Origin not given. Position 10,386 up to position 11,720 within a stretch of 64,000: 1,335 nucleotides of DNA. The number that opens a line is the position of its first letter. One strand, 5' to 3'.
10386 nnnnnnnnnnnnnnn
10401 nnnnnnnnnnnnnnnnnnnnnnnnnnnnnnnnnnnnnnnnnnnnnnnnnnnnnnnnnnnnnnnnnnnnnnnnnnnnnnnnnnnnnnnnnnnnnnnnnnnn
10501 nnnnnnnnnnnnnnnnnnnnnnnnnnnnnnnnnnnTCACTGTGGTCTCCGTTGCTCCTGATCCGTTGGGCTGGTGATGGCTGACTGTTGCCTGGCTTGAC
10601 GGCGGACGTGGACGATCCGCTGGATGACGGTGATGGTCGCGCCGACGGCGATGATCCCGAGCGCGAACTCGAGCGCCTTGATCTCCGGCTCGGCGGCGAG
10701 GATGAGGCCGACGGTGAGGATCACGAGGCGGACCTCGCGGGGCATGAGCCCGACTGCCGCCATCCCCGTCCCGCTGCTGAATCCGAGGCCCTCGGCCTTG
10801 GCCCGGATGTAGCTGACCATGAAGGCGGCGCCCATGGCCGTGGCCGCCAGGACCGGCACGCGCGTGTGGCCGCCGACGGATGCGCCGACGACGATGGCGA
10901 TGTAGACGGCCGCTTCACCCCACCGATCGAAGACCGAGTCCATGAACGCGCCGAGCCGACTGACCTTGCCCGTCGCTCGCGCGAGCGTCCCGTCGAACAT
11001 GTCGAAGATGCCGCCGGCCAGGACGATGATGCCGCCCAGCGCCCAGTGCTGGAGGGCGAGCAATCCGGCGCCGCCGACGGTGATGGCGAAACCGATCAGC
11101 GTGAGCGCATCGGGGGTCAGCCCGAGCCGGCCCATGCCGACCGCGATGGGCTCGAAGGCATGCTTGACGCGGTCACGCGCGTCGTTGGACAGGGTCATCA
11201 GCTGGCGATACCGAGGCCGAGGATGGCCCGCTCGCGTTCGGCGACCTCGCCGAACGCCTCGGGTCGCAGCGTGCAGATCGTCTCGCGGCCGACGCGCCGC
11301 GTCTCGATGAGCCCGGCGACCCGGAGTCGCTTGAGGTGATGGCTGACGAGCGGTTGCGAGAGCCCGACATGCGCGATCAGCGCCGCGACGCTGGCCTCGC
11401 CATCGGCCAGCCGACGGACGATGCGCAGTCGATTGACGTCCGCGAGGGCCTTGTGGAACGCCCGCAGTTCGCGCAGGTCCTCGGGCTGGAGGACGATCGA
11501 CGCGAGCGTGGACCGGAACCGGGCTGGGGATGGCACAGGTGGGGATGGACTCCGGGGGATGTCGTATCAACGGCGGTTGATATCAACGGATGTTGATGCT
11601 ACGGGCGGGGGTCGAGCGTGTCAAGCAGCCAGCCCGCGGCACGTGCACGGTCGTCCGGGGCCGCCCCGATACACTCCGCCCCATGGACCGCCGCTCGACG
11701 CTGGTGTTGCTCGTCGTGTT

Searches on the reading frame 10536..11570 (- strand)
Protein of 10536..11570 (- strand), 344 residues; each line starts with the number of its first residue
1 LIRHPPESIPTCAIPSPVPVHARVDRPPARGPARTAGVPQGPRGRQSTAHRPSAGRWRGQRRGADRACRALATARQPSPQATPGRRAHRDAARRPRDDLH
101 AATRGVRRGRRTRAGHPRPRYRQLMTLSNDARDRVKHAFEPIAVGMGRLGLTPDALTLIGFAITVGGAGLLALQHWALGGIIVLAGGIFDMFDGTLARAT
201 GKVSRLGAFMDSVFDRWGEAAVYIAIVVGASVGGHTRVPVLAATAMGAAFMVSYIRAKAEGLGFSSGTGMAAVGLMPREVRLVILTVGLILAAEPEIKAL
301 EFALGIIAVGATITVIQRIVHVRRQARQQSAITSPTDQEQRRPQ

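Call 12: search_protein_families(library=pfam, proteins=[window:10536-11570:-], max_evalue=0.001)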
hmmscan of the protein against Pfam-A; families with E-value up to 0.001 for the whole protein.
window:10536-11570:- (344 aa): 1 family
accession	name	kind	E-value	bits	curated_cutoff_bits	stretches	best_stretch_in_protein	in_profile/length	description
PF01066.26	CDP-OH_P_transf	-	2.8e-14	54.2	22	1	152-310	3-148/152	CDP-alcohol phosphatidyltransferase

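Call 45: search_protein_families(library=ncbifam, proteins=[window:10536-11570:-], max_evalue=0.01)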
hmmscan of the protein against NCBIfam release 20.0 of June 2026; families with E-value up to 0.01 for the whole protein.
window:10536-11570:- (344 aa): 8 families
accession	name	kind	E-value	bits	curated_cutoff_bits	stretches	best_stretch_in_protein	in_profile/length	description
NF040950.1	archin_ph_syn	equivalog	5.9e-41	140.4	180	1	131-325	4-190/191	archaetidylinositol phosphate synthase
NF045883.1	PIPSynth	equivalog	1e-38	133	170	1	131-326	3-196/197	phosphatidylinositol phosphate synthase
NF052561.1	PIPSynBT1523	equivalog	4.5e-24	85.4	350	1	138-292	12-171/232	hypothetical protein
NF041135.1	IPPtranDIPPsyn_Thcocales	equivalog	1.1e-13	50.9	580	1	151-263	250-360/419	bifunctional L-myo-inositol-1-phosphate cytidylyltransferase/CDP-L-myo-inositol myo-inositolphosphotransferase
NF008090.0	PRK10832.1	equivalog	3.3e-07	30.6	304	1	179-314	35-166/182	CDP-diacylglycerol--glycerol-3-phosphate 3-phosphatidyltransferase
TIGR00560.1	pgsA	equivalog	4.9e-06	27.2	109.1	1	177-321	34-172/183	CDP-diacylglycerol--glycerol-3-phosphate 3-phosphatidyltransferase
NF053678.1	ClpnSynClsA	equivalog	7.3e-06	26.3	240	1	175-242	31-96/180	cardiolipin synthase ClsA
TIGR00473.1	pssA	equivalog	5.5e-05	23.3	107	1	181-216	25-60/153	CDP-diacylglycerol--serine O-phosphatidyltransferase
